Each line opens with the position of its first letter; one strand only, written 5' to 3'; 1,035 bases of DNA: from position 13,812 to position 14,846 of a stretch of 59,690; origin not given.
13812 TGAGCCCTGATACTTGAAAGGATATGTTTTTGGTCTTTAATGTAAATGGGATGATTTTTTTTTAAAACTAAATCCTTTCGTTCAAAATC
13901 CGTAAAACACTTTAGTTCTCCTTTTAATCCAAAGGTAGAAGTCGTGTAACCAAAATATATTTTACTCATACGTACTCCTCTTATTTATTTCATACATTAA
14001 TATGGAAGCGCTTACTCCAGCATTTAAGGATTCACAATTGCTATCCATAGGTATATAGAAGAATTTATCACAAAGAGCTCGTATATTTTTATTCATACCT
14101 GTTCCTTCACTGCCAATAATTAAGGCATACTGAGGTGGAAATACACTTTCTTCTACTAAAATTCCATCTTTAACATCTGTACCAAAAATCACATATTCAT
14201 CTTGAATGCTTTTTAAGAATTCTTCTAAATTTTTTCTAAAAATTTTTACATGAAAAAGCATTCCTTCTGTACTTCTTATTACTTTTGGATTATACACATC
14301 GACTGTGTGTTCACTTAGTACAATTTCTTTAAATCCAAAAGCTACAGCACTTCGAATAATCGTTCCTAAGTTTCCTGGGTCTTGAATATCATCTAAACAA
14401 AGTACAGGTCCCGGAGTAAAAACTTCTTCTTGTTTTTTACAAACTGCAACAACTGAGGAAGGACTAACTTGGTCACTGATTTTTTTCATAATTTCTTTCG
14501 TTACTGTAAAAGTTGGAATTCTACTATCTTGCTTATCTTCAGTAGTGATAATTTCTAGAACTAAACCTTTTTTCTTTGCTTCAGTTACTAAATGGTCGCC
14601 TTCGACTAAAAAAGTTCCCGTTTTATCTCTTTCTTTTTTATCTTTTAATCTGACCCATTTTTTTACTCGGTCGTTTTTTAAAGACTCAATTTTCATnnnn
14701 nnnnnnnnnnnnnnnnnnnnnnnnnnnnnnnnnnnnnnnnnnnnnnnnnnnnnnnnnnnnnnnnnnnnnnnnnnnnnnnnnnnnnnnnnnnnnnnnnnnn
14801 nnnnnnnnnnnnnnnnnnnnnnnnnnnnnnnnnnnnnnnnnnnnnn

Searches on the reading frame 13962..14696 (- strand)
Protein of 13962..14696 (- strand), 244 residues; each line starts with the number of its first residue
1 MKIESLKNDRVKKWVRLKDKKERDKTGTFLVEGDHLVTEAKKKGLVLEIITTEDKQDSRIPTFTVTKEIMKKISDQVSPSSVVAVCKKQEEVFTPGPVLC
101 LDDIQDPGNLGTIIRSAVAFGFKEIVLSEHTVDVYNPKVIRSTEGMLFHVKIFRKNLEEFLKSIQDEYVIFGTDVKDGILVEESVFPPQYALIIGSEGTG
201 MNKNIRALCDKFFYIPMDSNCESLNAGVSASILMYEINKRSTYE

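Call 9: search_protein_families(library=pfam, proteins=[window:13962-14696:-])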
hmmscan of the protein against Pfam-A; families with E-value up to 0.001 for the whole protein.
window:13962-14696:- (244 aa): 3 families
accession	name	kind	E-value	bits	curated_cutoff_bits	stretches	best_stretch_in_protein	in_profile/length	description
PF00588.24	SpoU_methylase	-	5.2e-38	130.8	29.7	1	98-235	3-142/142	SpoU rRNA Methylase family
PF22435.1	MRM3-like_sub_bind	-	5e-18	65.7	27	1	8-84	1-84/84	MRM3-like substrate binding domain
PF08032.17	SpoU_sub_bind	-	0.00018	22.2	22.8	0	30-91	1-75/76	RNA 2'-O ribose methyltransferase substrate binding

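Call 16: find_encoding_contigs(protein=window:13962-14696:-, flank=10000, max_places=10)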
Protein window:13962-14696:- (244 aa): 21 contigs read that carry it; 10 places shown.
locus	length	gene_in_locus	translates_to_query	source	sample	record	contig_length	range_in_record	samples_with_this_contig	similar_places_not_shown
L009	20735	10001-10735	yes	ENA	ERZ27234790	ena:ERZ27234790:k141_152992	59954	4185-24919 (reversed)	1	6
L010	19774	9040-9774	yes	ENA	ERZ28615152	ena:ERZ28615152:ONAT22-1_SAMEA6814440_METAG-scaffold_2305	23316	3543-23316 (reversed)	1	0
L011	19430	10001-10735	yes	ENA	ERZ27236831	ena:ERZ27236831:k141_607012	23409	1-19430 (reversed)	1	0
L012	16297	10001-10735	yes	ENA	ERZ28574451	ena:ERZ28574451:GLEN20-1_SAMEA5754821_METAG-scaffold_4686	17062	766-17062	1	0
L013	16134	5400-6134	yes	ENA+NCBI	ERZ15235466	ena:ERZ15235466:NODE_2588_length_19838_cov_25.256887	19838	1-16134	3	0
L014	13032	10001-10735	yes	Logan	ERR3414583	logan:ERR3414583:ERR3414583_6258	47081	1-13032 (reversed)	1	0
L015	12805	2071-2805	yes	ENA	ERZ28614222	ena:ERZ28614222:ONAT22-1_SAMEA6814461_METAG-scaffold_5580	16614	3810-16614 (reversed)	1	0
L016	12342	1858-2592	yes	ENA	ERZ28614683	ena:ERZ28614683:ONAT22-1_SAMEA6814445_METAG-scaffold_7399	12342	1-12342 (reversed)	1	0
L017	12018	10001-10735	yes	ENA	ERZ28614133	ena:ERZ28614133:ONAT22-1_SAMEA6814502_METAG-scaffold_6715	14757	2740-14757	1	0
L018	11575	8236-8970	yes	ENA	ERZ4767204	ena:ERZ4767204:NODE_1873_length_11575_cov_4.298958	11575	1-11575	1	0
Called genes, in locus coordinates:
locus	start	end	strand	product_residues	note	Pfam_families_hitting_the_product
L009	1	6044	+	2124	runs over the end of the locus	PF28553:WH_1, PF28554:DUF8437, PF00176:SNF2-rel_dom (weak), PF04851:ResIII, PF28555:Helicase_dom, PF00271:Helicase_C (weak)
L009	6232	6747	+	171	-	-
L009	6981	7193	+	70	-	-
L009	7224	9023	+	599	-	PF00239:Resolvase, PF07508:Recombinase, PF13408:Zn_ribbon_recom (weak)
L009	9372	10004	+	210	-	PF01863:YgjP-like, PF10263:SprT-like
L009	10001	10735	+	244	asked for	PF22435:MRM3-like_sub_bind, PF00588:SpoU_methylase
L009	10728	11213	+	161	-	PF01782:RimM, PF24986:PRC_RimM (weak)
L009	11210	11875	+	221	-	PF01746:tRNA_m1G_MT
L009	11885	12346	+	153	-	-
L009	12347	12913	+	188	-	PF12710:HAD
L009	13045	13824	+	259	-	-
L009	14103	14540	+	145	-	-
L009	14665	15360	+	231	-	-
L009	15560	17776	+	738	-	PF17764:PriA_3primeBD, PF04851:ResIII, PF00270:DEAD, PF18319:Zn_ribbon_PriA, PF00271:Helicase_C, PF18074:PriA_C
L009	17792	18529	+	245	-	-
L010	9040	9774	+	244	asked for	PF22435:MRM3-like_sub_bind, PF00588:SpoU_methylase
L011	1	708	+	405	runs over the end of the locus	PF00579:tRNA-synt_1b, PF22421:SYY_C-terminal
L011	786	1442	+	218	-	-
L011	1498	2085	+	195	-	PF03729:DUF308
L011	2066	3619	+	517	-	PF13396:PLDc_N, PF13091:PLDc_2, PF00614:PLDc (weak), PF13091:PLDc_2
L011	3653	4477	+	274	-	-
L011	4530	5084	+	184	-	PF04011:LemA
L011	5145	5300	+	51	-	-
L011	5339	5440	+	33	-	-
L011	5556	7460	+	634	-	PF09972:DUF2207, PF20990:DUF2207_C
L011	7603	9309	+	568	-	-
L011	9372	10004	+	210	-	PF01863:YgjP-like, PF10263:SprT-like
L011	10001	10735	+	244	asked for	PF22435:MRM3-like_sub_bind, PF00588:SpoU_methylase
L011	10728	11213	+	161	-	PF01782:RimM, PF24986:PRC_RimM (weak)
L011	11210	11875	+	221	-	PF01746:tRNA_m1G_MT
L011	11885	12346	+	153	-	-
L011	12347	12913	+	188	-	PF12710:HAD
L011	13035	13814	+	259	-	-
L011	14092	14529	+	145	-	-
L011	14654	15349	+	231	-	-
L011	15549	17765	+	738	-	PF17764:PriA_3primeBD, PF04851:ResIII, PF00270:DEAD, PF18319:Zn_ribbon_PriA, PF00271:Helicase_C, PF18074:PriA_C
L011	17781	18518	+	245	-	-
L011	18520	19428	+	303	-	?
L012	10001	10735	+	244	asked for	PF22435:MRM3-like_sub_bind, PF00588:SpoU_methylase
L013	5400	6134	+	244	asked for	PF22435:MRM3-like_sub_bind, PF00588:SpoU_methylase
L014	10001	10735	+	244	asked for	PF22435:MRM3-like_sub_bind, PF00588:SpoU_methylase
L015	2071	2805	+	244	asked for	PF22435:MRM3-like_sub_bind, PF00588:SpoU_methylase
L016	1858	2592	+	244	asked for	PF22435:MRM3-like_sub_bind, PF00588:SpoU_methylase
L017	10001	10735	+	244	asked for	PF22435:MRM3-like_sub_bind, PF00588:SpoU_methylase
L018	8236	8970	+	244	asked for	PF22435:MRM3-like_sub_bind, PF00588:SpoU_methylase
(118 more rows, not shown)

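Call 46: search_protein_families(library=ncbifam, proteins=[L011:7603-9309:+], max_evalue=0.01)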
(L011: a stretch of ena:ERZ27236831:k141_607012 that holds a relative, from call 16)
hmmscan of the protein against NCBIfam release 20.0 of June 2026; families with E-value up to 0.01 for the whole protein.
L011:7603-9309:+ (568 aa): 0 families
